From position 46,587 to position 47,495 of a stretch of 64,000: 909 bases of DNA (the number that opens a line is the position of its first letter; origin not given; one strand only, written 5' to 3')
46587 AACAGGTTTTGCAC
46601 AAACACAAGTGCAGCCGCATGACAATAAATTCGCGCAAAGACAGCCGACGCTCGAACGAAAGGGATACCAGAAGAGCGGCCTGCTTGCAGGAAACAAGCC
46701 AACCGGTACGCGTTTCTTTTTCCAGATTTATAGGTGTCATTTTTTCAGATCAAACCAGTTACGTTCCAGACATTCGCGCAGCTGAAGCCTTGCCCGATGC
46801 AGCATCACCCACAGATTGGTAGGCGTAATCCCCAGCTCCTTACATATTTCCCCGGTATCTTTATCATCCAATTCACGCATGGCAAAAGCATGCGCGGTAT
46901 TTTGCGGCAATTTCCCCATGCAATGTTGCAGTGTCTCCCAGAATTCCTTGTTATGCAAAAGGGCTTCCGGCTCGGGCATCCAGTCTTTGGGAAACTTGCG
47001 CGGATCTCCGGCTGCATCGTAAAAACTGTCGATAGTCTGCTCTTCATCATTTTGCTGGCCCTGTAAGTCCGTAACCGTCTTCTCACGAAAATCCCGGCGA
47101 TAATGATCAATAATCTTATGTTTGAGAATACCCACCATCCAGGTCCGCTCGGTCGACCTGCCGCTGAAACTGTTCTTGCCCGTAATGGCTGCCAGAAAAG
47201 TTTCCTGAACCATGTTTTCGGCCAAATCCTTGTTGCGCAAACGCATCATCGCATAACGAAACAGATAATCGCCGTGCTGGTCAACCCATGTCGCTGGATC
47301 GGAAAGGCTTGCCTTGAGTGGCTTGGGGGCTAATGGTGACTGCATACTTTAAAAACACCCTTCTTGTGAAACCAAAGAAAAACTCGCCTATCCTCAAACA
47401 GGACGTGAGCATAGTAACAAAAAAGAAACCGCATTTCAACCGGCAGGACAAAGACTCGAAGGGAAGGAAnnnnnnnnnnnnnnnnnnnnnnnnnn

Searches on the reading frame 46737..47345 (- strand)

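Call 53: search_protein_families(library=pfam, proteins=[window:46737-47345:-], max_evalue=0.01)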
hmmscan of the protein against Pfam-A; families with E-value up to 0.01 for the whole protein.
window:46737-47345:- (202 aa): 4 families
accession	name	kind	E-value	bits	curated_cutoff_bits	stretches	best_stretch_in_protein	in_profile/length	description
PF08281.18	Sigma70_r4_2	-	1.1e-11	44.7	25.7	1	138-189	3-54/54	Sigma-70, region 4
PF04542.20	Sigma70_r2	-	4.8e-11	42.7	24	1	21-85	2-68/71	Sigma-70 region 2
PF22029.2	PhyR_sigma2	-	0.0012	19.3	27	1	25-70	5-50/55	Sigma2 domain of PhyR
PF07638.17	Sigma70_ECF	-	0.0033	17.8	21.1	1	43-189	50-179/185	ECF sigma factor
